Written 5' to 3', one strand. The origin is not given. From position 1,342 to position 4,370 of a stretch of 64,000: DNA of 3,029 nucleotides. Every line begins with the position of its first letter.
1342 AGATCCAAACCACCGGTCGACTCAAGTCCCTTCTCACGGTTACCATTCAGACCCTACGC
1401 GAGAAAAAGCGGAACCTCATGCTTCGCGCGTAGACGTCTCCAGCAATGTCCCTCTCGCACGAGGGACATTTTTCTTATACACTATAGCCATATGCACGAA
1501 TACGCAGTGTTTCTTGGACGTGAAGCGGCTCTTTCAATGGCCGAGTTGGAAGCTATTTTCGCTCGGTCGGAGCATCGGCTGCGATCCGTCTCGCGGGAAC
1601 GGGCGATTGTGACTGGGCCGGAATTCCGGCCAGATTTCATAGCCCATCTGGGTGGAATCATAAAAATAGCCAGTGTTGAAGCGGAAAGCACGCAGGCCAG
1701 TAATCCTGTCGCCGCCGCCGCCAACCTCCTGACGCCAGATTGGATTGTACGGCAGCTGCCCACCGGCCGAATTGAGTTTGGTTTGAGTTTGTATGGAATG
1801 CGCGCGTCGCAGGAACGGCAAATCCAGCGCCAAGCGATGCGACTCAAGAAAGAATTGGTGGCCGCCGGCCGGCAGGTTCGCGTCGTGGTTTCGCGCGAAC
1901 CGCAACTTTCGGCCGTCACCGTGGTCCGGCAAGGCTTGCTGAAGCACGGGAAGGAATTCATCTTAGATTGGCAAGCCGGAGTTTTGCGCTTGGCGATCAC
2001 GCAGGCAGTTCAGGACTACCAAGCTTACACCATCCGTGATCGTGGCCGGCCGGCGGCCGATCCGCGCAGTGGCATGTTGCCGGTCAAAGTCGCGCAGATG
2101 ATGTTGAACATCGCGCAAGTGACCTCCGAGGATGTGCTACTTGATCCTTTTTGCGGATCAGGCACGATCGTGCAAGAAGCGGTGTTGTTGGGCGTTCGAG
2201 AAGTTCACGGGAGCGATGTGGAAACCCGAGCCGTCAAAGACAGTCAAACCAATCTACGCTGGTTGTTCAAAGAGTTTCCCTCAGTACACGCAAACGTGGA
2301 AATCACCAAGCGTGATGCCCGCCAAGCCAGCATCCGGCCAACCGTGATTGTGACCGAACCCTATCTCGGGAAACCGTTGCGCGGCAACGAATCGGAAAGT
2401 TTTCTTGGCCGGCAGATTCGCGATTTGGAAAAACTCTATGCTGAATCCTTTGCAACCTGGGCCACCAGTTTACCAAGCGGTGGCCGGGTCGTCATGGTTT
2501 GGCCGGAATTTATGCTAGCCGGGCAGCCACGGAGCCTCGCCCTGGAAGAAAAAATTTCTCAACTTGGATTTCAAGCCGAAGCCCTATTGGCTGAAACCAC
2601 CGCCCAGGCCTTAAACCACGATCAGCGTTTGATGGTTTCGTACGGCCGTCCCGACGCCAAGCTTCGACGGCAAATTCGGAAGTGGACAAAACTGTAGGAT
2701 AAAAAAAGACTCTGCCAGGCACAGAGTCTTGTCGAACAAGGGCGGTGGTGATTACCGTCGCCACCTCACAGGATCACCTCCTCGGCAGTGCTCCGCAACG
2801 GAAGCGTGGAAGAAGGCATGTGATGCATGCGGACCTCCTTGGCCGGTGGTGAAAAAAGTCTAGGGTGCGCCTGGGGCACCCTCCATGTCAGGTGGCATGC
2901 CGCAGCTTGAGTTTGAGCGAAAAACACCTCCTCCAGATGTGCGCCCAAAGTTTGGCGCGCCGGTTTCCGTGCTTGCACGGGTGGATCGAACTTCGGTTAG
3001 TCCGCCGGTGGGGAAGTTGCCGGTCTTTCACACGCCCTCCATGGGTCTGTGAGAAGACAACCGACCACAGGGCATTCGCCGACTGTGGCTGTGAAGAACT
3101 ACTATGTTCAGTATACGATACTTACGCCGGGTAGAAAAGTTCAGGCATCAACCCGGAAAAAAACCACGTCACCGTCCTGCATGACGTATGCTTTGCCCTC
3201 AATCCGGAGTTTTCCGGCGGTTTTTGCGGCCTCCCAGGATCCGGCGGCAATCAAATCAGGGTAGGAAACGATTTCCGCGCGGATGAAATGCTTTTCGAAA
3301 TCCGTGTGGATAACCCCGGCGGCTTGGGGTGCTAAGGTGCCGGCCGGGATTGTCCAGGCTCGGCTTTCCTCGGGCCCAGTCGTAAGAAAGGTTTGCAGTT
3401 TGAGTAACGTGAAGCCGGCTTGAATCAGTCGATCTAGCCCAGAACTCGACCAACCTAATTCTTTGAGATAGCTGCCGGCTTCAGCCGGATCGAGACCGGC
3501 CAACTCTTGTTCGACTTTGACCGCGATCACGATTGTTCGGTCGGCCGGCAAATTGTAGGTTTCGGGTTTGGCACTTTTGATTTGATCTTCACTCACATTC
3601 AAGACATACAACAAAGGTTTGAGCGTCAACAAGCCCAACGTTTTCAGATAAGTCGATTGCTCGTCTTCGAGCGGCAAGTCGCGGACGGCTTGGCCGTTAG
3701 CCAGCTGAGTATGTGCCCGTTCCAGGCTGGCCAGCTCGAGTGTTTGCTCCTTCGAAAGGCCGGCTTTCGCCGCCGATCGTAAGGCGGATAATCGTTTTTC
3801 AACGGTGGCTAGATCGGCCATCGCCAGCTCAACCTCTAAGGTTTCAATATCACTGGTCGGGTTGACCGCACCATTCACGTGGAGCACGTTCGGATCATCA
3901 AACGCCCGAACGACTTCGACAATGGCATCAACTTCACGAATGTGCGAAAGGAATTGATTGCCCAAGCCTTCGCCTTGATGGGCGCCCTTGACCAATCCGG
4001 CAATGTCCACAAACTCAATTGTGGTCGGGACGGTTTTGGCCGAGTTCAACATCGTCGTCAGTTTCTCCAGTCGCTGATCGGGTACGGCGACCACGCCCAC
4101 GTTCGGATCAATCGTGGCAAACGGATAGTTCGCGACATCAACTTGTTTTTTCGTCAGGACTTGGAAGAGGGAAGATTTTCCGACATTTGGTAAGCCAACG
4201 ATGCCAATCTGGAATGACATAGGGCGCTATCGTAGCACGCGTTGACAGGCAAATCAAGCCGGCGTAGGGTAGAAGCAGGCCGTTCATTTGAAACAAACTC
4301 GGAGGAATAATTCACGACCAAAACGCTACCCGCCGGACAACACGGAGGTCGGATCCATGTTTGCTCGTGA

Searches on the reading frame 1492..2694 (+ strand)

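Call 60: search_protein_families(library=pfam, proteins=[window:1492-2694:+], max_evalue=0.00001)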
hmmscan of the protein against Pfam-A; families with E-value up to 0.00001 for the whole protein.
window:1492-2694:+ (401 aa): 1 family
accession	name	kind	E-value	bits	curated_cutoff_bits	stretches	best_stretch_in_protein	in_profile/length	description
PF01170.24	UPF0020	-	6.9e-12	45.9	22.3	1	194-284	10-104/197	RMKL-like, methyltransferase domain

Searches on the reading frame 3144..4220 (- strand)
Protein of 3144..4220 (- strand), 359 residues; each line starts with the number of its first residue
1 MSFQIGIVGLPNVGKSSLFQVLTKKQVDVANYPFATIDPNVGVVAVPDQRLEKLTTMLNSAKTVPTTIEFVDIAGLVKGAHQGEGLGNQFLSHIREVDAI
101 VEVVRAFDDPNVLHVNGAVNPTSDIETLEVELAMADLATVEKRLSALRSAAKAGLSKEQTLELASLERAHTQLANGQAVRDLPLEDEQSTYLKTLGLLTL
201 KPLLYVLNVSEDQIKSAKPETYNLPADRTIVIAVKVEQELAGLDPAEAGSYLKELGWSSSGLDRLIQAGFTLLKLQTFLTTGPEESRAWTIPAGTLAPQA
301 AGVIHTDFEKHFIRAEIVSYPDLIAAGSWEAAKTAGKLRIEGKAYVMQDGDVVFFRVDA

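Call 60: search_protein_families(library=pfam, proteins=[window:3144-4220:-], max_evalue=0.00001)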
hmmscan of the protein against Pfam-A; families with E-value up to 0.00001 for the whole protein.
window:3144-4220:- (359 aa): 3 families
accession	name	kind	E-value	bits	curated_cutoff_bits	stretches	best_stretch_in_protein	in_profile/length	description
PF06071.19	YchF-GTPase_C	-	8.8e-36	122.3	27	1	275-357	1-83/84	Protein of unknown function (DUF933)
PF01926.29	MMR_HSR1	-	4.6e-22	78.7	21.9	1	4-107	1-85/113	50S ribosome-binding GTPase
PF02421.24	FeoB_N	-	9.7e-09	35.4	27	1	4-50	2-48/156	Ferrous iron transport protein B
